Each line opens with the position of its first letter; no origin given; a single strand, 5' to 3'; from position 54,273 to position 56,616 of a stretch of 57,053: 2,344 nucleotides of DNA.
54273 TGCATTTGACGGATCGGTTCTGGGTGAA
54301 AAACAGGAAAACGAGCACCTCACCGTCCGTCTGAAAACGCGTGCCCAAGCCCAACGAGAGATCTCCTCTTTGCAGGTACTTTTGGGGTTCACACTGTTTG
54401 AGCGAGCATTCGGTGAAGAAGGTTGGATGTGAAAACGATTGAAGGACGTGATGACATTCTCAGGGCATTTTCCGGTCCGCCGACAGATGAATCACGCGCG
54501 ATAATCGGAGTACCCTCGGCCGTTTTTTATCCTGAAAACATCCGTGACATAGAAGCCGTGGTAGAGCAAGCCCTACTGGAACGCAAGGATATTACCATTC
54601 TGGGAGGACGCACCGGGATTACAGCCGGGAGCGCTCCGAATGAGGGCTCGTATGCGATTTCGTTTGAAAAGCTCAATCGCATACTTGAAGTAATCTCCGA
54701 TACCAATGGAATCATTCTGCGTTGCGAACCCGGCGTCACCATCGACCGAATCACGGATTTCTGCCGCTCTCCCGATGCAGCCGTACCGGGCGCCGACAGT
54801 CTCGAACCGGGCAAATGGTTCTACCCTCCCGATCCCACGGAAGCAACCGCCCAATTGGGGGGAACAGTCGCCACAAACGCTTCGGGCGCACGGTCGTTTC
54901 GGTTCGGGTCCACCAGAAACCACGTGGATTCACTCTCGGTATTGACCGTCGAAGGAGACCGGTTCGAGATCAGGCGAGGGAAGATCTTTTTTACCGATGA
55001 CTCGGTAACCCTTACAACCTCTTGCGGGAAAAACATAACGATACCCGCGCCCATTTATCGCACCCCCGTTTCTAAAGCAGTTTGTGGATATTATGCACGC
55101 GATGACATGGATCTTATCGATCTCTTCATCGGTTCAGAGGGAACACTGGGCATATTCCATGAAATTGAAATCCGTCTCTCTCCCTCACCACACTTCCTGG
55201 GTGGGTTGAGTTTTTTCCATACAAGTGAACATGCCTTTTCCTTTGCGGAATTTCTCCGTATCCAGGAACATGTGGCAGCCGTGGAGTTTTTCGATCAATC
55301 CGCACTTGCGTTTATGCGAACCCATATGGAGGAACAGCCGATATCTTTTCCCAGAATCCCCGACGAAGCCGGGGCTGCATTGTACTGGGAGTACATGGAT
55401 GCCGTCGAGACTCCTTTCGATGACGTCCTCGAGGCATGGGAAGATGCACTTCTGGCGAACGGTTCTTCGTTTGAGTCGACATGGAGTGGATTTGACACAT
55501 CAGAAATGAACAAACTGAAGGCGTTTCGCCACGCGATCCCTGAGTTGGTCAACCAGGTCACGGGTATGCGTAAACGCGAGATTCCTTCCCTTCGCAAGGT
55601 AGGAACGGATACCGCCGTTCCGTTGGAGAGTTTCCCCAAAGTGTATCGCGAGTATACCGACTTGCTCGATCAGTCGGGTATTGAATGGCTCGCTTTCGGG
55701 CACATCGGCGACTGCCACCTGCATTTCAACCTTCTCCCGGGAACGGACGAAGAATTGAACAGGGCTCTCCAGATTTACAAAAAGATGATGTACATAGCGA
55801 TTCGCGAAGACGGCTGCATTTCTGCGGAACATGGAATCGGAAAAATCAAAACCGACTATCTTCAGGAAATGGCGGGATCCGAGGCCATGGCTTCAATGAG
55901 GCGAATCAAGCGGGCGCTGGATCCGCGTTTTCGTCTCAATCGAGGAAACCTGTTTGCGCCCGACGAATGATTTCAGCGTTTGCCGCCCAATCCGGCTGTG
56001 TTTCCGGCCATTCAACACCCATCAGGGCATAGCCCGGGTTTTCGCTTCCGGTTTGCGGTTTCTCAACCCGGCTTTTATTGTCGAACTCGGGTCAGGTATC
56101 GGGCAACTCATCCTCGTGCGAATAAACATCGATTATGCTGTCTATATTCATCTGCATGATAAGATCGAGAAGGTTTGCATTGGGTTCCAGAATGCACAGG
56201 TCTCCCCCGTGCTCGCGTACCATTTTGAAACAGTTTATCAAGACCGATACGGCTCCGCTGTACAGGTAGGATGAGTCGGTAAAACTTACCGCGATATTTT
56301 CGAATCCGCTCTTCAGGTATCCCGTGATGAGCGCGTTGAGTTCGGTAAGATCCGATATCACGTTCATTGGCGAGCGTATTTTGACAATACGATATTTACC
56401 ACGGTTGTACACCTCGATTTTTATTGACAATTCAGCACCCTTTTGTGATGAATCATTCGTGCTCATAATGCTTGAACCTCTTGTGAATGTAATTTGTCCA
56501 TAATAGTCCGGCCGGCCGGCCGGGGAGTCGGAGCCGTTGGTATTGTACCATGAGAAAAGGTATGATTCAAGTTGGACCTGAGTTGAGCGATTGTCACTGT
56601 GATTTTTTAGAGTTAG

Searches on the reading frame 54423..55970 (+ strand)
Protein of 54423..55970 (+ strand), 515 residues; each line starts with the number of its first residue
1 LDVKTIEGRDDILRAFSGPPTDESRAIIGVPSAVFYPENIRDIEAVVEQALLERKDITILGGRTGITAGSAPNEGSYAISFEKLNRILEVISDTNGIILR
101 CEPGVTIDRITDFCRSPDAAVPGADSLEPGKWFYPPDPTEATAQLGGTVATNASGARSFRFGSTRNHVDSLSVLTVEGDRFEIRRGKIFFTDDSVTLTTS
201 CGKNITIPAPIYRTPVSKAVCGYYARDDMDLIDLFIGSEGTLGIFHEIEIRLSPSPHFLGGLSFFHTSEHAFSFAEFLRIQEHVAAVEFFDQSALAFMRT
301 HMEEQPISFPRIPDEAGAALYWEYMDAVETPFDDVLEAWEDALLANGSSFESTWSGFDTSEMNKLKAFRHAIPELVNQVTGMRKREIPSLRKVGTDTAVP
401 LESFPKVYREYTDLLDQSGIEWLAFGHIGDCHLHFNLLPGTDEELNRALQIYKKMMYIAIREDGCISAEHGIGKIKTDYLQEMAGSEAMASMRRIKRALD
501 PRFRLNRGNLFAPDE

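Call 65: find_homologous_proteins(query=window:54423-55970:+, max_evalue=1e-30)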
Query window:54423-55970:+ (515 aa): 6715 proteins with E <= 1e-30 among 8000 candidates; the best 120 are listed.
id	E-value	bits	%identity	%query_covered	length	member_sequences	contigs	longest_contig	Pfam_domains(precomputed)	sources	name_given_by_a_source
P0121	0.0e+0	1175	100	100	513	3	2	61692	PF01565.29,PF02913.25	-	-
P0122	1.6e-266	903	74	100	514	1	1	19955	PF01565.29,PF02913.25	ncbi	-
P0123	6.8e-260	881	73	99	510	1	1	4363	PF01565.29,PF02913.25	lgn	-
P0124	2.4e-160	552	51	99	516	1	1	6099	PF01565.29,PF02913.25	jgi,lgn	jgi:D-lactate dehydrogenase (cytochrome)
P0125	3.3e-160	552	48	99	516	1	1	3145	PF01565.29,PF02913.25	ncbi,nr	ncbi:MAG: FAD-binding protein [Chitinivibrionales bacterium]|nr:FAD-binding protein [Chitinivibriona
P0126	1.2e-159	550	49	99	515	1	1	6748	PF01565.29,PF02913.25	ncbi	ncbi:MAG: FAD-binding oxidoreductase [Chitinivibrionales bacterium]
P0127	1.4e-159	550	49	99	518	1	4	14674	PF01565.29,PF02913.25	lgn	-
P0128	1.3e-157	543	48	99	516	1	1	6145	PF01565.29,PF02913.25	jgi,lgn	jgi:D-lactate dehydrogenase (cytochrome)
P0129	6.4e-156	538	49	99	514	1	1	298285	PF01565.29,PF02913.25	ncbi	-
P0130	1.2e-155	537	49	99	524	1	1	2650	PF01565.29,PF02913.25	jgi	jgi:D-lactate dehydrogenase (cytochrome)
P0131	1.4e-155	537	48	99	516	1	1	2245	PF01565.29,PF02913.25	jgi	jgi:D-lactate dehydrogenase (cytochrome)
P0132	5.6e-155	535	48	99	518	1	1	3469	PF01565.29,PF02913.25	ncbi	-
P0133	2.0e-154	533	50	99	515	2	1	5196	PF01565.29,PF02913.25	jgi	jgi:D-lactate dehydrogenase (cytochrome)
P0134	2.7e-154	532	48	99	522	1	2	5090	PF01565.29,PF02913.25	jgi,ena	-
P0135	3.2e-154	532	47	99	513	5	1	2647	PF01565.29,PF02913.25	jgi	jgi:D-lactate dehydrogenase (cytochrome)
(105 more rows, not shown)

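Call 67: find_encoding_contigs(protein=P0121, flank=10000, max_places=4)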
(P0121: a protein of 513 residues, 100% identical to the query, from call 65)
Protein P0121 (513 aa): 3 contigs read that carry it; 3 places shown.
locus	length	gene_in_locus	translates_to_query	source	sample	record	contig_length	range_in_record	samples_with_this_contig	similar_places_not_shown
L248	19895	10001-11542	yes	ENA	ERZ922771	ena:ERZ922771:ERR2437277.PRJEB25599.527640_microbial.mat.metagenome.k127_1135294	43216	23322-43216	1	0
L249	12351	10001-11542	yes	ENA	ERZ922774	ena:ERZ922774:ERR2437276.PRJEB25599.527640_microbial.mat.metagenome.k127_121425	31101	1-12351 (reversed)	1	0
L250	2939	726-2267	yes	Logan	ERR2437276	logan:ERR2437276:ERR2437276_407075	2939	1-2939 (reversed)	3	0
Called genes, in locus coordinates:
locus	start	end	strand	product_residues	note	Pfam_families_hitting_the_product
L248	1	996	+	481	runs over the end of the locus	PF12833:HTH_18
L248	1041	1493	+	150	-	-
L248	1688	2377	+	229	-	-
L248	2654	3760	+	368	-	PF13173:AAA_14, PF13635:DUF4143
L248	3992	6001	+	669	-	-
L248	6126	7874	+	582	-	PF00933:Glyco_hydro_3, PF01915:Glyco_hydro_3_C (weak)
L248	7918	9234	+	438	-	PF07670:Gate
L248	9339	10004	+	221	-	PF00293:NUDIX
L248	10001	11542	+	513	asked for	PF01565:FAD_binding_4, PF02913:FAD-oxidase_C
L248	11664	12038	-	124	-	PF01740:STAS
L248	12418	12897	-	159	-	-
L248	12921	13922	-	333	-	PF01636:APH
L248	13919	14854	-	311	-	PF00483:NTP_transferase, PF12804:NTP_transf_3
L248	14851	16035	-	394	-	PF07075:NamZ_N, PF20732:NamZ_C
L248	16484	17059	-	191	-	PF00588:SpoU_methylase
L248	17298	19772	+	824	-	PF18911:PKD_4, PF00801:PKD (weak), PF22352:K319L-like_PKD (faint)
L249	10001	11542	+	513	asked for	PF01565:FAD_binding_4, PF02913:FAD-oxidase_C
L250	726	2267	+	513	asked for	PF01565:FAD_binding_4, PF02913:FAD-oxidase_C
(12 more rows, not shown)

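Call 72: search_protein_families(library=pfam, proteins=[L248:1041-1493:+, L248:12418-12897:-, L248:1688-2377:+], max_evalue=0.1)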
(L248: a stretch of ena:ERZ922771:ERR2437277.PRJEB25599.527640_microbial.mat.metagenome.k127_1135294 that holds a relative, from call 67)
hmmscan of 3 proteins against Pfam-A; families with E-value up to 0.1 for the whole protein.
L248:1041-1493:+ (150 aa): 0 families

L248:12418-12897:- (159 aa): 0 families

L248:1688-2377:+ (229 aa): 0 families

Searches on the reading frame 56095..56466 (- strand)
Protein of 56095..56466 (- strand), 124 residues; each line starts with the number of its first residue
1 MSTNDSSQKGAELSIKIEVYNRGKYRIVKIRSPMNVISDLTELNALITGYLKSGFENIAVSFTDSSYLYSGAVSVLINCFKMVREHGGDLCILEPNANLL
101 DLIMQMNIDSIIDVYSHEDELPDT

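Call 7: find_encoding_contigs(protein=window:56095-56466:-, flank=10000, max_places=10)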
Protein seq(124 aa) (124 aa): 4 contigs read that carry it; 4 places shown.
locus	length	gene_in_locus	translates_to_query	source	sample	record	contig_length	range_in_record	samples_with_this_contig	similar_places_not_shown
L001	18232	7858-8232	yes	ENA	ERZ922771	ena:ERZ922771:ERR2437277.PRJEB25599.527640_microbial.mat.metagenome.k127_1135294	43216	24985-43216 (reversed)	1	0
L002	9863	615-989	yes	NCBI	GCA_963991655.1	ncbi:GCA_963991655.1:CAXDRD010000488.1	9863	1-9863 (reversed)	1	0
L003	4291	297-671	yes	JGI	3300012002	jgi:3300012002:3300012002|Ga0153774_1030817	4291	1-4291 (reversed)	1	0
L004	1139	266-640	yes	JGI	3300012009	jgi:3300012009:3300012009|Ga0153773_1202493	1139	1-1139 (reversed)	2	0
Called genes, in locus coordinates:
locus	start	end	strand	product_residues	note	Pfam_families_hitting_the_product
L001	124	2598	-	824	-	PF18911:PKD_4, PF00801:PKD (weak), PF22352:K319L-like_PKD (faint)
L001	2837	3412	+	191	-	PF00588:SpoU_methylase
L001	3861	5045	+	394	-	PF07075:NamZ_N, PF20732:NamZ_C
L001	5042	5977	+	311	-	PF00483:NTP_transferase, PF12804:NTP_transf_3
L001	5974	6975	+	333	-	PF01636:APH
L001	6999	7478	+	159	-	-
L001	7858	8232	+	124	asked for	PF01740:STAS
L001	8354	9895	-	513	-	PF01565:FAD_binding_4, PF02913:FAD-oxidase_C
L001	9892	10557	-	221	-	PF00293:NUDIX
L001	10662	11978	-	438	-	PF07670:Gate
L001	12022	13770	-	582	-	PF00933:Glyco_hydro_3, PF01915:Glyco_hydro_3_C (weak)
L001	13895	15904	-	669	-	-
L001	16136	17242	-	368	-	PF13173:AAA_14, PF13635:DUF4143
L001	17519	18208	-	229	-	-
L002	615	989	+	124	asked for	PF01740:STAS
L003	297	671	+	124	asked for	PF01740:STAS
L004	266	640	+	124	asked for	PF01740:STAS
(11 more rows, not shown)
